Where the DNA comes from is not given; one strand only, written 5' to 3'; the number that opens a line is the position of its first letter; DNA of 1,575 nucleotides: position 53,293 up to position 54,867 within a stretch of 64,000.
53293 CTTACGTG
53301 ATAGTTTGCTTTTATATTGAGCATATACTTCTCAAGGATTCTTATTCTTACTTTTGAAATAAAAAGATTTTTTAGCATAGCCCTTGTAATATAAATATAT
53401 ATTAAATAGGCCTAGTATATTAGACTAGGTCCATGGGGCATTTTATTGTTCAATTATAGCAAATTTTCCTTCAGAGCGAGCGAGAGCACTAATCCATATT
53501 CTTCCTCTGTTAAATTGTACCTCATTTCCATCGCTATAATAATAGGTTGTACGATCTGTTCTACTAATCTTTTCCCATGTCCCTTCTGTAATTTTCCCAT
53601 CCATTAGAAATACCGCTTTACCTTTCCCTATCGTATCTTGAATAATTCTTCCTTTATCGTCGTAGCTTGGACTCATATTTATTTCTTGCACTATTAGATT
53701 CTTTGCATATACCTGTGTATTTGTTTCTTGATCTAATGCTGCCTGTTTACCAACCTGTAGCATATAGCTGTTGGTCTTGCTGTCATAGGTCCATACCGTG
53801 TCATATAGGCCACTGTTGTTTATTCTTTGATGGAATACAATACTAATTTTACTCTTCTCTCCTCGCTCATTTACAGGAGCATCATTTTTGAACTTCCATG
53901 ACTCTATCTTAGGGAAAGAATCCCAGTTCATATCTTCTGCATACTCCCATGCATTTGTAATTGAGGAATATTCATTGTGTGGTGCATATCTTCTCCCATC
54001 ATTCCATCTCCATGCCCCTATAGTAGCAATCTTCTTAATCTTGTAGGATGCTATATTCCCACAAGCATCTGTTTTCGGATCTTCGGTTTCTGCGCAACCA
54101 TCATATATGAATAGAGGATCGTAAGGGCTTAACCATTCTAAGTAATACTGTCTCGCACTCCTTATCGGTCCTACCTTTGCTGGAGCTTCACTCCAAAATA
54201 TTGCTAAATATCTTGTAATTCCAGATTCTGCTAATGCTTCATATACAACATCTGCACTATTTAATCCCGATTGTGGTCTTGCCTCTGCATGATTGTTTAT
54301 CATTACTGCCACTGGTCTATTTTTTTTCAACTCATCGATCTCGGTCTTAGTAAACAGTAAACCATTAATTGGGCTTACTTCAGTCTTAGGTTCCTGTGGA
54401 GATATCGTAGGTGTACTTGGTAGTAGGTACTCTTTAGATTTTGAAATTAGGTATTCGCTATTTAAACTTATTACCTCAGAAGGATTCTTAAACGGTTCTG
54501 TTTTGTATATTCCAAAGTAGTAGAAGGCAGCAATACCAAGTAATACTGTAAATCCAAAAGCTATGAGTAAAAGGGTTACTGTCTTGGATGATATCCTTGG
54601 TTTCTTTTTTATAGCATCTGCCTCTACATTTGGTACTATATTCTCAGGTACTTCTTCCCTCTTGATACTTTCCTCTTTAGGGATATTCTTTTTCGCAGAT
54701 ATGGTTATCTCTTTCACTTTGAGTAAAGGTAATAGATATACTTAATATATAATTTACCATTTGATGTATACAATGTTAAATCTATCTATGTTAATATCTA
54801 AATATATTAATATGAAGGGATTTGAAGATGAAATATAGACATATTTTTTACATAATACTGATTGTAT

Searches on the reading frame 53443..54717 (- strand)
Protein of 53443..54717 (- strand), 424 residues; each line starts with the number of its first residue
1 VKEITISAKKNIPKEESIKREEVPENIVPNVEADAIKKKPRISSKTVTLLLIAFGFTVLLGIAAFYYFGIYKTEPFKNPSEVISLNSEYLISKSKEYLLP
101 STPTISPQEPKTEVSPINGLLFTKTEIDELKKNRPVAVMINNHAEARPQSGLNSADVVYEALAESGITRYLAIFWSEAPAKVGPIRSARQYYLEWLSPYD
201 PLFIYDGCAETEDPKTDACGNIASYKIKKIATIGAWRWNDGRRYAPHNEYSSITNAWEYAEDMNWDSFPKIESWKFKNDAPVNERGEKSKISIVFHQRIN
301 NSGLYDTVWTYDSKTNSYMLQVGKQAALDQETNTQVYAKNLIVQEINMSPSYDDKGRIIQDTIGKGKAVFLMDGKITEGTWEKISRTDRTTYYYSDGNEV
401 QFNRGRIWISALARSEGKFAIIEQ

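Call 23: search_protein_families(library=pfam, proteins=[window:53443-54717:-], max_evalue=0.01)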
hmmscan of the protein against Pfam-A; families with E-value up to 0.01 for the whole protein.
window:53443-54717:- (424 aa): 2 families
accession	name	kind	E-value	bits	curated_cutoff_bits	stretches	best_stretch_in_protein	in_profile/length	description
PF11258.13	DUF3048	-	9.8e-41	139.8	25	1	127-264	7-146/148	Protein of unknown function (DUF3048) N-terminal domain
PF17479.7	DUF3048_C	-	3.2e-24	85.9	25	1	307-409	11-114/114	Protein of unknown function (DUF3048) C-terminal domain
